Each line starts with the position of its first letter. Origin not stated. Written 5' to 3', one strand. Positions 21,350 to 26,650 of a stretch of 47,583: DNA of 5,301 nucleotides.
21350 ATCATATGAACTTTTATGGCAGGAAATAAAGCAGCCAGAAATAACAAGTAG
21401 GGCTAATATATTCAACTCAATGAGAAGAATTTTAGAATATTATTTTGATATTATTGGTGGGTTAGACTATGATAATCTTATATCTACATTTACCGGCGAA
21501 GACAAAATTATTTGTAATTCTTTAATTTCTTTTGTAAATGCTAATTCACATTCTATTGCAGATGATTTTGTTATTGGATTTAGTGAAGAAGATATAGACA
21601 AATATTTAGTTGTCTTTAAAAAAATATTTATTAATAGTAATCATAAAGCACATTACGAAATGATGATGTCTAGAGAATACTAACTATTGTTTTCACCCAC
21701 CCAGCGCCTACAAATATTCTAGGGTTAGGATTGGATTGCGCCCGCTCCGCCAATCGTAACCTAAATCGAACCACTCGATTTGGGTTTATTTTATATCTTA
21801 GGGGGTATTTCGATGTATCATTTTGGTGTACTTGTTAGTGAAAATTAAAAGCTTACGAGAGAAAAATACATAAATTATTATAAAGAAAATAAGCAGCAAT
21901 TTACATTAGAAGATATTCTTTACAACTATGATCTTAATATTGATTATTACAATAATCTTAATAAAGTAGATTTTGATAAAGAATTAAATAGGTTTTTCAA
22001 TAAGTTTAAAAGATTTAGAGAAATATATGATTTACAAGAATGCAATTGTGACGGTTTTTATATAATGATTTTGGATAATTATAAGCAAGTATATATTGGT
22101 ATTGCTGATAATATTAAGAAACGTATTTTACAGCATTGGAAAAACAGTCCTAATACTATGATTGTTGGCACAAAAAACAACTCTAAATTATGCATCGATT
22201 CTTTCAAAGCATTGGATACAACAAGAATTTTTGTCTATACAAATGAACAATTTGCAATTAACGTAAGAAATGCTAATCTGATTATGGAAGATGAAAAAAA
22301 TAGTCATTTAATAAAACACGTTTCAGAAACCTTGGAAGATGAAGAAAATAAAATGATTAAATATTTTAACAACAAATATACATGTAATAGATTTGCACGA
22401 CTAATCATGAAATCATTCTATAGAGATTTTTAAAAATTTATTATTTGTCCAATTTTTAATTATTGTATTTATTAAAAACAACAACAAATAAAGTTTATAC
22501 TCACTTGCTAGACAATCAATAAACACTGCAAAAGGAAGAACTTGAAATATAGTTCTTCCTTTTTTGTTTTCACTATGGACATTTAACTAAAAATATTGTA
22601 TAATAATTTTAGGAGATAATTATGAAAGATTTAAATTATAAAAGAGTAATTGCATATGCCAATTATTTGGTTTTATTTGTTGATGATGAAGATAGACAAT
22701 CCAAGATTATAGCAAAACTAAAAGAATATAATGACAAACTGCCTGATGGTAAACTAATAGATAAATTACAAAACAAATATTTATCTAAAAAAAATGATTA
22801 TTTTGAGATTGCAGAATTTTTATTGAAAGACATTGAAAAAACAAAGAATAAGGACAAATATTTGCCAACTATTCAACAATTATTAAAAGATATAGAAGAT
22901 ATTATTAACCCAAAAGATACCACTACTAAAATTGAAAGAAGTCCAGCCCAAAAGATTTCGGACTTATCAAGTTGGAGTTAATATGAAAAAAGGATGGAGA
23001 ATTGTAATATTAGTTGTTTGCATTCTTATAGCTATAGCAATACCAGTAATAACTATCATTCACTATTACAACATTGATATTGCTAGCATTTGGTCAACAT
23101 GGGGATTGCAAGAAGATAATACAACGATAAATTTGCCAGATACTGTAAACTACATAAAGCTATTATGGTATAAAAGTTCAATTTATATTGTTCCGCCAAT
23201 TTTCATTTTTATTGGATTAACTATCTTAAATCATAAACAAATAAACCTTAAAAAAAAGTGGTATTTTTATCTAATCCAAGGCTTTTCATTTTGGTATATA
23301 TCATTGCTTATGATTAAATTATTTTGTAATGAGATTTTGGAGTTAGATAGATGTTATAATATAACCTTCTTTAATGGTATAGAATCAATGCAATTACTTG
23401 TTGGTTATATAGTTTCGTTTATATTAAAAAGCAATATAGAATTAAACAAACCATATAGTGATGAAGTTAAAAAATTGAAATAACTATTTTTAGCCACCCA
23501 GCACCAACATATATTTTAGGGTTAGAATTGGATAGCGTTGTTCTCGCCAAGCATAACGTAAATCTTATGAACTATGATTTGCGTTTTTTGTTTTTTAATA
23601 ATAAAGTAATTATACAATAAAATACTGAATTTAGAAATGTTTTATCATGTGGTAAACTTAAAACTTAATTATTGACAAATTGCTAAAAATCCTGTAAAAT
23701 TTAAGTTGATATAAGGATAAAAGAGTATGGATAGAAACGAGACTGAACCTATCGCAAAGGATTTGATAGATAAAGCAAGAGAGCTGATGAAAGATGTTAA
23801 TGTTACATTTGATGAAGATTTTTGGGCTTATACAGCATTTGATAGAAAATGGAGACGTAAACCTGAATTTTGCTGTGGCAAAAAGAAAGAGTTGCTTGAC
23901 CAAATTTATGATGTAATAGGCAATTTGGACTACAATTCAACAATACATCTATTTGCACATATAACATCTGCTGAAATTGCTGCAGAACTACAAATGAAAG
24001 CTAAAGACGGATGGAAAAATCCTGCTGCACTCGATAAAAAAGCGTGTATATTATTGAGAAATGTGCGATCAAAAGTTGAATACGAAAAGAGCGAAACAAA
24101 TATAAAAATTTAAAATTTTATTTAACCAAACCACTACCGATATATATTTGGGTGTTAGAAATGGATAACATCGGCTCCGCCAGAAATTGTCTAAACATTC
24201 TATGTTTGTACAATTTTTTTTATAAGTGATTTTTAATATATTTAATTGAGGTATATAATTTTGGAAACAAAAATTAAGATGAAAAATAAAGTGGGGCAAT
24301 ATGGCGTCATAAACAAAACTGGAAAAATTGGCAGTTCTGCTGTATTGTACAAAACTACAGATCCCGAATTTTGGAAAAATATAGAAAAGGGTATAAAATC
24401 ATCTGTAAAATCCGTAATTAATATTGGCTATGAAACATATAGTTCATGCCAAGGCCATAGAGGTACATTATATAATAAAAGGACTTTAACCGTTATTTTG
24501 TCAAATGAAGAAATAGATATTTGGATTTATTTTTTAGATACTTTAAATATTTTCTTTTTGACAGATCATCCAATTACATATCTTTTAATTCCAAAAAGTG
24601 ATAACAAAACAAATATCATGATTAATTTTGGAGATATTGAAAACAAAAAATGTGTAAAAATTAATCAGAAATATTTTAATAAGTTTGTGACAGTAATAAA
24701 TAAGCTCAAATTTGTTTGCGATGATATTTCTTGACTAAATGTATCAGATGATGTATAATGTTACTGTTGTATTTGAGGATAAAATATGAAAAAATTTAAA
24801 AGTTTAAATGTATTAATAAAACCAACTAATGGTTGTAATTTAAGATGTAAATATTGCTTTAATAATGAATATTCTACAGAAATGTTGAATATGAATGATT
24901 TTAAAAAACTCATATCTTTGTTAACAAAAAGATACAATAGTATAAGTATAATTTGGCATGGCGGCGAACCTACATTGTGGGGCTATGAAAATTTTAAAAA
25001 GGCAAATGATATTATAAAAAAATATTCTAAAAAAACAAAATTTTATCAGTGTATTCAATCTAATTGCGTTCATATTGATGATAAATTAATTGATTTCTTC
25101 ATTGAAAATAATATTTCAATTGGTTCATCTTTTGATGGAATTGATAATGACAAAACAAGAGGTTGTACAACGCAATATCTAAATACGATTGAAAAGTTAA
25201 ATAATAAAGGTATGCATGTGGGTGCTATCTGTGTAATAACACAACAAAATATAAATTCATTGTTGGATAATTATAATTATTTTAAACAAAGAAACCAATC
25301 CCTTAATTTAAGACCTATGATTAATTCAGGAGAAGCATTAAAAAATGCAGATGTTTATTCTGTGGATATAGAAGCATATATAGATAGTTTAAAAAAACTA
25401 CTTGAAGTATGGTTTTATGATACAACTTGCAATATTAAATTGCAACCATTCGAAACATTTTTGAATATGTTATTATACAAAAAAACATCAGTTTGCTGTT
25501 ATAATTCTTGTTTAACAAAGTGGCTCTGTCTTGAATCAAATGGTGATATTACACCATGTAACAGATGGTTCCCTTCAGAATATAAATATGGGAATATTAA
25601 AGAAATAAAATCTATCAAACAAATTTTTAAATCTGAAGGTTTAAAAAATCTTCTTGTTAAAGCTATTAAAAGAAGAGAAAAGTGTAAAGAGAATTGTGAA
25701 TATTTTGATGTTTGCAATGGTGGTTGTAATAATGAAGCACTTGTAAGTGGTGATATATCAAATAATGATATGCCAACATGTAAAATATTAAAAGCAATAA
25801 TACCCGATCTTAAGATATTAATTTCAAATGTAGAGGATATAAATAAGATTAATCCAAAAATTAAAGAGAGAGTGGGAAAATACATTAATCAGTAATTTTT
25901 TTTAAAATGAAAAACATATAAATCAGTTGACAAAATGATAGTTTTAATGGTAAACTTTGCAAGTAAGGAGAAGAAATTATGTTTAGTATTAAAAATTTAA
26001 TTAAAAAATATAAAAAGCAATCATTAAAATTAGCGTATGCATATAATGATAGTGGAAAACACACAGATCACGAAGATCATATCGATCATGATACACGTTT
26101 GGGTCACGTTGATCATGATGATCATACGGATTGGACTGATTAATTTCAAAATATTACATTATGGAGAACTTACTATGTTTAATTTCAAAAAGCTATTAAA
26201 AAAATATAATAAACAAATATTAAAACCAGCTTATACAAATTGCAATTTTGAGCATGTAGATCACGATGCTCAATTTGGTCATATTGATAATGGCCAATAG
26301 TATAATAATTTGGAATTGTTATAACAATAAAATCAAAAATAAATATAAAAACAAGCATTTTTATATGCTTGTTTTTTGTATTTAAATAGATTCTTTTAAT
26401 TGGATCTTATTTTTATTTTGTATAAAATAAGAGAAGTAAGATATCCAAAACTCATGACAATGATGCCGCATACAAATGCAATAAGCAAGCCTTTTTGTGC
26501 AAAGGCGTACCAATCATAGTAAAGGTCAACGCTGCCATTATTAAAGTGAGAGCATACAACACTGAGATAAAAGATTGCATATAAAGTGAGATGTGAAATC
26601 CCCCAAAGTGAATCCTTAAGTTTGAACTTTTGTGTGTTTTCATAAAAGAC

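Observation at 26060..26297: Precursor cores are strings of in-register (His/Trp)-x-Asp triplets, the pattern expected of three-residue-cyclophane (triceptide-type) substrates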

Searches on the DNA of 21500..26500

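Call 56: search_rna_families(source=window, start=21500, end=26500, threshold=evalue, max_evalue=1)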
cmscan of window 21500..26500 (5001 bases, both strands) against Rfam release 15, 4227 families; matches with E-value up to 1: 0.
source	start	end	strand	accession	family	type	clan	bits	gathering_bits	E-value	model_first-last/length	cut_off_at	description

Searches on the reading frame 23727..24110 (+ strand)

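Call 5: search_protein_families(library=ncbifam, proteins=[window:23727-24110:+], max_evalue=1)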
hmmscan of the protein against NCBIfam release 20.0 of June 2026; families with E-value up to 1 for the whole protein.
window:23727-24110:+ (128 aa): 1 family
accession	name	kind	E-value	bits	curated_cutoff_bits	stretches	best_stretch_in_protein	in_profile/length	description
TIGR01954.1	nusA_Cterm_rpt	equivalog_domain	0.063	13.4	48.15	0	82-96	36-50/50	transcription termination factor NusA, C-terminal duplication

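Call 6: search_protein_families(library=pfam, proteins=[window:23727-24110:+], max_evalue=1)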
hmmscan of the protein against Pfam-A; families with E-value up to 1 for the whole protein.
window:23727-24110:+ (128 aa): 0 families
